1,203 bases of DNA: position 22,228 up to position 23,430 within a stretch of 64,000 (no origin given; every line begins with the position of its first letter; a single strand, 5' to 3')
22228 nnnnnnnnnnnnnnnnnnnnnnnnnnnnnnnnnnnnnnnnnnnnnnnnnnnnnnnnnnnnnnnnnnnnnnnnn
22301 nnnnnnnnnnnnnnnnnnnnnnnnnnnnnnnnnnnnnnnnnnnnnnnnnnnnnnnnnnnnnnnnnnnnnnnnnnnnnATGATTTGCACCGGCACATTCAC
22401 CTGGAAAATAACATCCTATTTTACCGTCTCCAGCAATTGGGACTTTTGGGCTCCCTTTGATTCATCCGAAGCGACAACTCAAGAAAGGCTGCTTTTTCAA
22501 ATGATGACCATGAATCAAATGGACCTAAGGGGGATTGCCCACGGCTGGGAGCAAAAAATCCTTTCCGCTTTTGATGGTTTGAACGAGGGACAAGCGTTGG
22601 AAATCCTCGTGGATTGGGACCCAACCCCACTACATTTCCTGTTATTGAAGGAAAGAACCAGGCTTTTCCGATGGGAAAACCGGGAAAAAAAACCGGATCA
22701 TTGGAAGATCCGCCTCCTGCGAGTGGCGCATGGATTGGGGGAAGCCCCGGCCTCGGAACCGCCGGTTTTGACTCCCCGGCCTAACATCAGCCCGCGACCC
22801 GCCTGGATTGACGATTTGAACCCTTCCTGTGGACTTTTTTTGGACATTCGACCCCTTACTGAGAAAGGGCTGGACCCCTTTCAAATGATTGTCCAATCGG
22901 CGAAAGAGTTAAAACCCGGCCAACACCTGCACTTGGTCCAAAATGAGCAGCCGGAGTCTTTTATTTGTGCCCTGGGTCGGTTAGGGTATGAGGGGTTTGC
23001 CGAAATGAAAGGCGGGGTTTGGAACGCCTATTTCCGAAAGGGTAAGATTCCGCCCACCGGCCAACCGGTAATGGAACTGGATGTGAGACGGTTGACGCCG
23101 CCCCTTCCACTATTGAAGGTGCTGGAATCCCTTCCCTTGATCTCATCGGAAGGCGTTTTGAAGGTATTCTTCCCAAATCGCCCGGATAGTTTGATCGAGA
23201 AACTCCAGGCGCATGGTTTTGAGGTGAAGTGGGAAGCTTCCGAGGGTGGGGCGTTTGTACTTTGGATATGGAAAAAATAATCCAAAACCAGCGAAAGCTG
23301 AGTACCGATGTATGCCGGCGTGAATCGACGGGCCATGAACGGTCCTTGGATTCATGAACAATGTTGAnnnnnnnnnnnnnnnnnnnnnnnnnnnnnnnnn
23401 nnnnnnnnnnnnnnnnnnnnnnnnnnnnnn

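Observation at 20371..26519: Putative nitrosative/redox-stress cluster: hemerythrin, RIC/YtfE, a triple-DUF2249 protein and NMO, under the shared palindrome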

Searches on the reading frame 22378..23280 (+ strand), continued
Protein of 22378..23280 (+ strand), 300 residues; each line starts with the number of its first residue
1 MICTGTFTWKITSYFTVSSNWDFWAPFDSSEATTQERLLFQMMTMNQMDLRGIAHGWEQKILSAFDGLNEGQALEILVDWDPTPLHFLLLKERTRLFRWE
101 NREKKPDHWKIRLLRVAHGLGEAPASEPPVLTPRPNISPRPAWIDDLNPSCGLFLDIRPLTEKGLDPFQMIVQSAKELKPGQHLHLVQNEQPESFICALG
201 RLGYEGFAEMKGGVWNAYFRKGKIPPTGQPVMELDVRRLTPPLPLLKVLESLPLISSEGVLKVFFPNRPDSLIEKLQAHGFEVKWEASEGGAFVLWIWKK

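Call 82: get_annotated_region(hit=H67, flank=6000)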
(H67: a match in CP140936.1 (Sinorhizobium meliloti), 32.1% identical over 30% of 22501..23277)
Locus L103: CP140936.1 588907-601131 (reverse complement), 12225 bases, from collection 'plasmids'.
description: Sinorhizobium meliloti strain ml21 plasmid pSymA, complete sequence
organism: Sinorhizobium meliloti (NCBI taxid 382)
taxonomy: Bacteria; Pseudomonadota; Alphaproteobacteria; Hyphomicrobiales; Rhizobiaceae; Sinorhizobium; Sinorhizobium meliloti
host: -; source: Medicago lupulina,whole organism; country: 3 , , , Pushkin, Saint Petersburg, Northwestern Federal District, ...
typing (MOB-suite, as given by PLSDB): conjugative; relaxase MOBQ; mating-pair formation MPF_T
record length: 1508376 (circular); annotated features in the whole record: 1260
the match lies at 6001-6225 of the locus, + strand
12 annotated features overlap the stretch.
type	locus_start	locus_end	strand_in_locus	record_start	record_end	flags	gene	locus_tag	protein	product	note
CDS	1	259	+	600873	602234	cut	ltrA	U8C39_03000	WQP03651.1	group II intron reverse transcriptase/maturase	-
CDS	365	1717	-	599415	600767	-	hemN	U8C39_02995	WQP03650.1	oxygen-independent coproporphyrinogen III oxidase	-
CDS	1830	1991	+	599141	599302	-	-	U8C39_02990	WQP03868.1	hypothetical protein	-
CDS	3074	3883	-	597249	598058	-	-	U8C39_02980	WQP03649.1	pirin family protein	-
CDS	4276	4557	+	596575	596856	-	-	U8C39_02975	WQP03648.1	DUF2249 domain-containing protein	-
CDS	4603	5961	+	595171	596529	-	-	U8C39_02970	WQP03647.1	hypothetical protein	-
CDS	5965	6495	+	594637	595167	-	-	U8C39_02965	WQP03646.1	DUF2249 domain-containing protein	-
CDS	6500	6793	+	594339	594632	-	-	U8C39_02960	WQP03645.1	metal-sulfur cluster assembly factor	-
CDS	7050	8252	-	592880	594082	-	-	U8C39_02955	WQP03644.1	IS256-like element ISRm3 family transposase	-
CDS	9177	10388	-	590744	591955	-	-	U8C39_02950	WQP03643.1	NnrS family protein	-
CDS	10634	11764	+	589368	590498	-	nirK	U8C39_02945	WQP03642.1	copper-containing nitrite reductase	-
CDS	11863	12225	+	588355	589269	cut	-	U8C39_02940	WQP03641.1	formylglycine-generating enzyme family protein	-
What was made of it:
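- S. meliloti pSymA: A, a 452-aa hypothetical, CB, a metal-sulfur cluster assembly factor, near nnrS and nirK (call 82).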

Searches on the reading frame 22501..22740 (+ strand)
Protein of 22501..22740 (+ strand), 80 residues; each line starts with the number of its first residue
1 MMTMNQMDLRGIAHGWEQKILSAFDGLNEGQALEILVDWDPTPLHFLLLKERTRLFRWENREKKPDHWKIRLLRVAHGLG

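Call 5: search_protein_families(library=pfam, proteins=[window:22501-22740:+], max_evalue=10)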
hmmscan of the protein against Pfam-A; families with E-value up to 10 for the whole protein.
window:22501-22740:+ (80 aa): 1 family
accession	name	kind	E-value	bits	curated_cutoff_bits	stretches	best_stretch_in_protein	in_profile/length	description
PF10006.14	DUF2249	-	4.3e-13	49.3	29.5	1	7-72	2-68/70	Uncharacterized conserved protein (DUF2249)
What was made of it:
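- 22513..22725 (+): Module A (aa 5-75), canonical DUF2249 / DrpA type, but lacking both conserved histidines. PF10006 49.3 bits (call 5).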

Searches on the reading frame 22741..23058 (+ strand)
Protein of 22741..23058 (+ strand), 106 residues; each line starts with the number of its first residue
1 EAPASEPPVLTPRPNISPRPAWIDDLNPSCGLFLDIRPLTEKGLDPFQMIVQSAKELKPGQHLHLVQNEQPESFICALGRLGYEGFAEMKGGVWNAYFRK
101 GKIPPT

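Call 5: search_protein_families(library=pfam, proteins=[window:22741-23058:+], max_evalue=10)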
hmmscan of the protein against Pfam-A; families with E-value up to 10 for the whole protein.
window:22741-23058:+ (106 aa): 1 family
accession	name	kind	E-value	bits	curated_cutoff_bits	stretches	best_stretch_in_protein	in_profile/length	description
PF10006.14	DUF2249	-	0.0023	18.2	29.5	1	34-83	2-51/70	Uncharacterized conserved protein (DUF2249)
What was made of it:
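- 22828..23043 (+): Module C (aa 110-181), first DUF2249 type of DrpB; preceded by a conserved P-x-W linker motif and a Cys (C110) invariant among the 8 close homologues. PF10006 only 18.2 bits alone (call 5).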

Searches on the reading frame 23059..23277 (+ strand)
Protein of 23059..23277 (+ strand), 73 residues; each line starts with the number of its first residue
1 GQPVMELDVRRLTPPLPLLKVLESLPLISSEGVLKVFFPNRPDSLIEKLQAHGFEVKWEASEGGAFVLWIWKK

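Call 5: search_protein_families(library=pfam, proteins=[window:23059-23277:+], max_evalue=10)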
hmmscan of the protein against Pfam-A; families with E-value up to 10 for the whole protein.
window:23059-23277:+ (73 aa): 2 families
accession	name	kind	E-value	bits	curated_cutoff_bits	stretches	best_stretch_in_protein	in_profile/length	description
PF10006.14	DUF2249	-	1.3e-07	31.8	29.5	1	6-72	1-70/70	Uncharacterized conserved protein (DUF2249)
PF01206.22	TusA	-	4.2e-05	23.7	28.6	1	5-72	1-70/70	Sulfurtransferase TusA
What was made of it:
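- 23068..23277 (+): Module B (aa 190-259), TusA-like DUF2249 type, second module of DrpB; Pro replaces the TusA cysteine. PF10006 31.8 bits and TusA 23.7 bits (call 5).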
